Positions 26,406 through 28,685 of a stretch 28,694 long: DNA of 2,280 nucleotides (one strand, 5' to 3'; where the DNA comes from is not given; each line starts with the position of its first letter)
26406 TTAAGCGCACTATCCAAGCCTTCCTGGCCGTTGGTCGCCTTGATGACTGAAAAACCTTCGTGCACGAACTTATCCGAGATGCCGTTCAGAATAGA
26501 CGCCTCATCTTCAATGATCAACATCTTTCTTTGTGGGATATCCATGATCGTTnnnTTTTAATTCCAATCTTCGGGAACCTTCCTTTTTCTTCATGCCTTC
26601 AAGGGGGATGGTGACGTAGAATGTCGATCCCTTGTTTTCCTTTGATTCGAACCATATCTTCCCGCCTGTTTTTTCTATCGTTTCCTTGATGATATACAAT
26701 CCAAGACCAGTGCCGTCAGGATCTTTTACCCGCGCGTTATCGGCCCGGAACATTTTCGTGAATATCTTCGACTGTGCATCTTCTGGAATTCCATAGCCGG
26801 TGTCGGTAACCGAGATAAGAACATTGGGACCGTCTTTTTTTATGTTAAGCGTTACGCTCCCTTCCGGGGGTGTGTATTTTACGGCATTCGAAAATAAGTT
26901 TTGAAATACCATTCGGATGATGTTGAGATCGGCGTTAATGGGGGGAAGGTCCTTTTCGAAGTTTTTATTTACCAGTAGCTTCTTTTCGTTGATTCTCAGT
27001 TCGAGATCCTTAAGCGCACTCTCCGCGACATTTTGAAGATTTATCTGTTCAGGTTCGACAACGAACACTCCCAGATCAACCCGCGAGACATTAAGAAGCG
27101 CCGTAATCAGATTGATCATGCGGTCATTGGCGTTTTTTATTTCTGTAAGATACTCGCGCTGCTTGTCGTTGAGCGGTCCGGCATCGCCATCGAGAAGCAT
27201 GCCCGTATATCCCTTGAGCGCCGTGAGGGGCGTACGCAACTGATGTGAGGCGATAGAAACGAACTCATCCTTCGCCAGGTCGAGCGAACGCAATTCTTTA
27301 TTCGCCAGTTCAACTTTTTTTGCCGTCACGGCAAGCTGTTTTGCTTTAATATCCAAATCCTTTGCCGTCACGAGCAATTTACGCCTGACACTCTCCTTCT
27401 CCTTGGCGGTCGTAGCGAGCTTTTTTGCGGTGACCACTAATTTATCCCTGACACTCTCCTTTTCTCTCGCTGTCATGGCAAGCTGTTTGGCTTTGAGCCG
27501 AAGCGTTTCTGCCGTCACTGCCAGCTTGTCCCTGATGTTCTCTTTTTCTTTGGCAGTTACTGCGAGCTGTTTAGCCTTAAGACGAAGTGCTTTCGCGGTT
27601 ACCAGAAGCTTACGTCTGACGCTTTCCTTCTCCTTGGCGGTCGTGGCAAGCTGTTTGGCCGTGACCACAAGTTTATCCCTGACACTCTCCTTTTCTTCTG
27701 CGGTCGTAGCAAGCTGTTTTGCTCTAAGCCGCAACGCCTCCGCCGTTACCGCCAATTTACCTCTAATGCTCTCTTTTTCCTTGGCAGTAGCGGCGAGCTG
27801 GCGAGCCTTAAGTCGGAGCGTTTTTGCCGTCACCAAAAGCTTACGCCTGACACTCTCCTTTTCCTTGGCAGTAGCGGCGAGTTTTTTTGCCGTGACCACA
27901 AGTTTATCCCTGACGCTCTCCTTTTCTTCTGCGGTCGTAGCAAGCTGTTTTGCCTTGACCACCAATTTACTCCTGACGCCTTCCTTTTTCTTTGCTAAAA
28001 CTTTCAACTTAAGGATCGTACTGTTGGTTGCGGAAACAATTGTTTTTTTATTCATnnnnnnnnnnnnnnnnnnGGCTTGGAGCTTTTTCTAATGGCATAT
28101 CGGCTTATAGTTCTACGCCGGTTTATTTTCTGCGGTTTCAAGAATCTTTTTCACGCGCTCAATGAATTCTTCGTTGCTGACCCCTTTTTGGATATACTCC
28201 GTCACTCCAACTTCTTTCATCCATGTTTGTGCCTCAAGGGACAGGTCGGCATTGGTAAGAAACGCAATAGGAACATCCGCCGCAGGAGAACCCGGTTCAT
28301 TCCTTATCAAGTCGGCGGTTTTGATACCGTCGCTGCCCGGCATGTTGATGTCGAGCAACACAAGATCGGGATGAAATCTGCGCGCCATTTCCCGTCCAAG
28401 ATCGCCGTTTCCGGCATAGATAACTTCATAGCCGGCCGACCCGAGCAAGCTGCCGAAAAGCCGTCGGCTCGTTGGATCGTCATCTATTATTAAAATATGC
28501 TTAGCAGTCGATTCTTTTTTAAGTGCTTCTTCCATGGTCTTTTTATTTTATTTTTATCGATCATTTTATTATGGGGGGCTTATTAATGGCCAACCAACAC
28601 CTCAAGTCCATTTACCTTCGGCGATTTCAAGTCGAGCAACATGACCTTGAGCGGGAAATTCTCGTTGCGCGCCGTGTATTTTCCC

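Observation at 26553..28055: Sensor-less histidine kinase with a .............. repeating 29-heptad coiled coil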

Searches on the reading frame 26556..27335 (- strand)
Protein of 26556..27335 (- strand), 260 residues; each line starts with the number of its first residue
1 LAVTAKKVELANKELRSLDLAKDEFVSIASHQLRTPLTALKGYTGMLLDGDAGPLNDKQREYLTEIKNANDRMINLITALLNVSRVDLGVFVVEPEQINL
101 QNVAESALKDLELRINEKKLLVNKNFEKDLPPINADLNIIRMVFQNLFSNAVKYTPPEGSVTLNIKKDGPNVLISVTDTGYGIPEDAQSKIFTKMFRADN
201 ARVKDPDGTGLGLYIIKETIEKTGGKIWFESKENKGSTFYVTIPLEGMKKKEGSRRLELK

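Call 49: search_solved_structures(query=window:26556-27335:-, max_evalue=1e-20, show_alignments=2)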
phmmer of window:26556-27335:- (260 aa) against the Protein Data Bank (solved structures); distinct sequences matched with E-value up to 1e-20: 23.
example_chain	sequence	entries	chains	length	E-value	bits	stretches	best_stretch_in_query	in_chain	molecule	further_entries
5c93_A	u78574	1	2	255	5.4e-42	147.2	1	15-250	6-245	Histidine kinase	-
4u7n_A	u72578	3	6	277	6.2e-42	147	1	14-250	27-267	Histidine protein kinase sensor protein | Histidine kinase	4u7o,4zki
4jas_A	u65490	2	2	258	3.5e-39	138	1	13-246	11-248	Histidine kinase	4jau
5uht_A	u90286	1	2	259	4.2e-38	134.5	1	13-246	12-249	Sensor histidine kinase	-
3dge_A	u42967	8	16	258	4.2e-38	134.5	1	13-246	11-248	Sensor protein | Histidine kinase | Sensor histidine kinase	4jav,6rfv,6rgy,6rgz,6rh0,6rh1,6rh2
2c2a_A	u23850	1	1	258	4.2e-38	134.5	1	13-246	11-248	SENSOR HISTIDINE KINASE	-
6azr_A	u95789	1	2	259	2e-37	132.2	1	13-246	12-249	Sensor histidine kinase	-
6rh7_A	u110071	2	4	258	1.1e-36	129.9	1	13-246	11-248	Sensor histidine kinase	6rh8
7z8n_A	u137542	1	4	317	1.7e-34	122.7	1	7-245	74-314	Histidine kinase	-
4i5s_A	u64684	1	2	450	4.8e-32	114.7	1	23-247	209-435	Putative histidine kinase CovS; VicK-like protein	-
6paj_A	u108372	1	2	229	8.1e-30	107.4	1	18-244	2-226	Sensor protein SrrB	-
8u4x_A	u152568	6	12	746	8.1e-29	104.1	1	13-245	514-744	histidine kinase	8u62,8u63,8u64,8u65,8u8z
4q20_A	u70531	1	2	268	2.4e-26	96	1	17-244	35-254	Sensor protein DivL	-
7p8e_A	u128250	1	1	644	1.5e-23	86.8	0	16-156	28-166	Receiver domain of histidine kinase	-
3sl2_A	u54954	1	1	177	4.3e-23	85.4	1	128-247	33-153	Sensor histidine kinase yycG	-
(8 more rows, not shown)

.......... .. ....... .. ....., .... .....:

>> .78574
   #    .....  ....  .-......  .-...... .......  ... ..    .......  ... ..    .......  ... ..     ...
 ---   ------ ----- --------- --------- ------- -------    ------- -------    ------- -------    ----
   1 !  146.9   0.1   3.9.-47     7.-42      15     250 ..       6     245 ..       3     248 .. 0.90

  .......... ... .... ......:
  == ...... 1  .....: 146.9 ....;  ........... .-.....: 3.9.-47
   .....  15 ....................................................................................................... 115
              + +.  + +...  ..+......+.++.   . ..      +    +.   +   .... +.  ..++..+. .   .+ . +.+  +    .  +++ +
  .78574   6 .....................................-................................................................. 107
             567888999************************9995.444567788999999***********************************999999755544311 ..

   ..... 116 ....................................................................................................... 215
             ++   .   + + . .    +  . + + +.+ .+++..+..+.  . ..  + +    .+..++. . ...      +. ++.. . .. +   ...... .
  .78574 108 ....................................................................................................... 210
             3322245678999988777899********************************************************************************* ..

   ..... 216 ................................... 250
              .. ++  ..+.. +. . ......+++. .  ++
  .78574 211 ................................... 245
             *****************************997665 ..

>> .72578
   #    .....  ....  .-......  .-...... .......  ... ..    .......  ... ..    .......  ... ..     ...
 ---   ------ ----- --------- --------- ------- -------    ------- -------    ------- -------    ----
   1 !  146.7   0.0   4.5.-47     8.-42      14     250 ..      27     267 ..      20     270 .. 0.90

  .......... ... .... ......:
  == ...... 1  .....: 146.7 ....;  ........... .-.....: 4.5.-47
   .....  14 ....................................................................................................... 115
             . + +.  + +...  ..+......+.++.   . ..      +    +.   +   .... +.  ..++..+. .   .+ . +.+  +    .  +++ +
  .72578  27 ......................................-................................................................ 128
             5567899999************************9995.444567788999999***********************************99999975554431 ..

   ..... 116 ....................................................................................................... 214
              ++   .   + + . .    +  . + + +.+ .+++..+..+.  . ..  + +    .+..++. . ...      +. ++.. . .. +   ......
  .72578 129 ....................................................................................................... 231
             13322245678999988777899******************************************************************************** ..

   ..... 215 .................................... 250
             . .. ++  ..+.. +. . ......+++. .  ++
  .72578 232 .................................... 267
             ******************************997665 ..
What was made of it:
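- On Class I HisKA histidine kinase (HK853/WalK-like): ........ aligns to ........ of WalK (call 49).
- On Parallel dimeric coiled coil continuous with DHp: The same phases as the apolar residues before the His in WalK (call 49).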

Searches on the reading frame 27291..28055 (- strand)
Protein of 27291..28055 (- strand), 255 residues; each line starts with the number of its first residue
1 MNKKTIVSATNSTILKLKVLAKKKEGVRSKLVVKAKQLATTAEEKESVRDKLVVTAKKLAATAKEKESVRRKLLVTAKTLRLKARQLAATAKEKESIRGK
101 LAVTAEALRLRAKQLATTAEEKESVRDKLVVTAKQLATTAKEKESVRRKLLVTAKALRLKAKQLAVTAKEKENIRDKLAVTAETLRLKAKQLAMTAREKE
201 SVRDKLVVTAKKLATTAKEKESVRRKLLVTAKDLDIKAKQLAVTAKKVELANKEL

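Call 21: find_homologous_proteins(query=window:27291-28055:-, max_evalue=0.00001)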
Query seq(255 aa) (255 aa): 111 proteins with E <= 0.00001 among 8000 candidates.
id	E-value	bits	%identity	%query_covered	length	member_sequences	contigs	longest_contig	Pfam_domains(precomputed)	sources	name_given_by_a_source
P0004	4.4e-59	218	58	100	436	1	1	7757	PF02518.32,PF00512.32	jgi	jgi:signal transduction histidine kinase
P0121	3.6e-55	205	80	65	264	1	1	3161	PF10145.15,PF00512.32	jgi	-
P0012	2.5e-53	199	69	78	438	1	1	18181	PF02518.32,PF00512.32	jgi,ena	jgi:signal transduction histidine kinase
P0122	3.3e-51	192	58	94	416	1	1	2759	PF13426.14,PF13188.14,PF20023.6,PF00512.32,PF00989.32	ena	-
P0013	7.6e-51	191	55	95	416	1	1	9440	PF02518.32,PF00512.32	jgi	-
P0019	6.3e-49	185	56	82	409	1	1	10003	PF02518.32,PF00512.32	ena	-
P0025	7.5e-44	168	61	82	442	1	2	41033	PF12059.14,PF02518.32,PF00512.32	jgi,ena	jgi:signal transduction histidine kinase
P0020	8.6e-43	165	58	81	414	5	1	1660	PF02518.32,PF00512.32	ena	-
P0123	1.5e-39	154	52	86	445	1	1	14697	PF02518.32,PF00512.32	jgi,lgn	jgi:signal transduction histidine kinase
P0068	2.7e-39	153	63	61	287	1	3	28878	PF00512.32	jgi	jgi:signal transduction histidine kinase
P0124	3.7e-39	153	71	44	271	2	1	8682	PF00512.32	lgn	-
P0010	7.0e-39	152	63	61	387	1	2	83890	PF02518.32,PF00512.32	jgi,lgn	jgi:signal transduction histidine kinase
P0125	1.6e-38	151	39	100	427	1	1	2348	PF13426.14,PF00512.32,PF00989.32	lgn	-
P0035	1.0e-36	145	48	95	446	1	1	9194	PF02518.32,PF00512.32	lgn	-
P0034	4.0e-36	143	69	59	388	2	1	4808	PF02518.32,PF00512.32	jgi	-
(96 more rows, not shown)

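Call 29: search_solved_structures(query=window:27291-28055:-, max_evalue=1, show_alignments=2)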
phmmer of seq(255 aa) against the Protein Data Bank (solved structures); distinct sequences matched with E-value up to 1: 0.
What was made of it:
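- On TlpA-like thermosensing coiled coil: There is no sequence similarity to any PDB chain (call 29).
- Closest known: TlpA of Salmonella. Different: There is no sequence similarity: the PDB sequence search with the array found nothing (call 29).
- Tried and rejected: A PDB sequence search with the array alone gave 0 hits at E up to 1 (call 29).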

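Call 54: search_protein_representatives(protein=window:27291-28055:-)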
Query: 255 residues. Proteins with E-value up to 0.001 (for the whole library): 103; up to 1e-10: 46; up to 1e-30: 15. The best 103 are listed.
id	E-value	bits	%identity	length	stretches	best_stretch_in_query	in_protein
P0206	4.6e-118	408.4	64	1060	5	57-213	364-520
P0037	8.6e-86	303.2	69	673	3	1-233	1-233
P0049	2.5e-64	233.2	59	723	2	1-238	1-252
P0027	1.0e-45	172.5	67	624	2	40-223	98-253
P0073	6.7e-45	169.8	65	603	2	40-205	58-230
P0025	2.4e-44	168.0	66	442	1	1-208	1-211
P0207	6.8e-40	153.5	67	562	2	1-155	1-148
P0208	2.3e-39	151.8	51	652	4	3-195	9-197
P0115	3.2e-37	144.8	59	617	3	1-155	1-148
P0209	8.8e-37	143.4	34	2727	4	31-246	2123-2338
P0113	4.0e-36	141.2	47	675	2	58-203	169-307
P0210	3.3e-34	135.0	66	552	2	52-195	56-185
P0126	7.3e-33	130.6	61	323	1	1-194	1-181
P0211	2.1e-32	129.1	30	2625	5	66-254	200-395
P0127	2.1e-32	129.1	67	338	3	157-233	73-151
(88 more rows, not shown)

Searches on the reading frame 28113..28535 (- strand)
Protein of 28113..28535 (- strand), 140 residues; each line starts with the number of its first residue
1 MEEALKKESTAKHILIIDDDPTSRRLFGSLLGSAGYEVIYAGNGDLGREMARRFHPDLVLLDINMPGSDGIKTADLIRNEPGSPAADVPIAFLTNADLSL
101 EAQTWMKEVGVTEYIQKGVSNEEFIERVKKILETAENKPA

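Call 4: search_protein_families(library=pfam, proteins=[window:28113-28535:-], max_evalue=0.01)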
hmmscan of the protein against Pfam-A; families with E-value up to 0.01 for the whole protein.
window:28113-28535:- (140 aa): 1 family
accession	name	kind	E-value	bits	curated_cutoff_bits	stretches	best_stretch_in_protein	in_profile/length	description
PF00072.30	Response_reg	-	6.1e-22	78.3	30.2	1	14-129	1-111/111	Response regulator receiver domain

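Call 30: search_protein_families(library=ncbifam, proteins=[window:28113-28535:-], max_evalue=0.001)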
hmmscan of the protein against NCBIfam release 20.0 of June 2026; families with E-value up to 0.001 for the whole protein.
window:28113-28535:- (140 aa): 85 families (the best 25 are shown)
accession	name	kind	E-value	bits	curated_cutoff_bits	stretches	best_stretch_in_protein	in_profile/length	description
NF011874.0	PRK15347.1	equivalog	1.7e-18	66.1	852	1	13-126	692-804/921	two component system sensor kinase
NF040689.1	MtrAB_MtrA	equivalog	7.1e-17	61.5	300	1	14-137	1-118/219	MtrAB system response regulator MtrA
NF045944.1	ResRegRpaBCyano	equivalog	1.7e-16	60.3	330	1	15-137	1-117/229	response regulator transcription factor RpaB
TIGR02154.1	PhoB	equivalog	3.2e-16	59.3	296.2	1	11-135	2-123/226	phosphate regulon transcriptional regulator PhoB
NF007982.1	PRK10710.1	equivalog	1.8e-15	57.1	380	1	7-136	3-126/235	envelope stress response regulator BaeR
NF041866.1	EpsW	equivalog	1.1e-14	54.1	200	1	9-135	3-128/131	exopolysaccharide biosynthesis response regulator EpsW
NF040534.1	resp_reg_YycF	equivalog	1.5e-14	53.8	340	1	12-134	1-117/231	response regulator YycF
NF007005.1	PRK09468.1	equivalog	1.1e-13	51.1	331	1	11-134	3-121/237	osmolarity response regulator transcription factor OmpR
NF007135.0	PRK09581.1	equivalog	1.8e-13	50.1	474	1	13-131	4-119/457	PleD family two-component system response regulator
NF053854.1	RespRegPhoBBctds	equivalog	2.1e-13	50.1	270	1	14-137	1-120/225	two-component system response regulator PhoB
NF008034.0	PRK10766.1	equivalog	2.9e-13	49.9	275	1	11-132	2-117/231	two-component system response regulator TorR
NF008378.0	PRK11173.1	equivalog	3.4e-13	49.5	334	1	11-137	3-123/238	two-component system response regulator ArcA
NF008318.0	PRK11107.1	equivalog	4.5e-13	48.2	890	1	6-127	662-780/920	two-component sensor histidine kinase BarA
NF041733.1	resp_reg_CseB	equivalog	4.7e-13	49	350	1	13-137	2-120/228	two-component system response regulator CseB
NF045901.1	HisKinLetSLeg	equivalog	1e-12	46.9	1650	1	10-137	670-794/906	two-component system sensor histidine kinase LetS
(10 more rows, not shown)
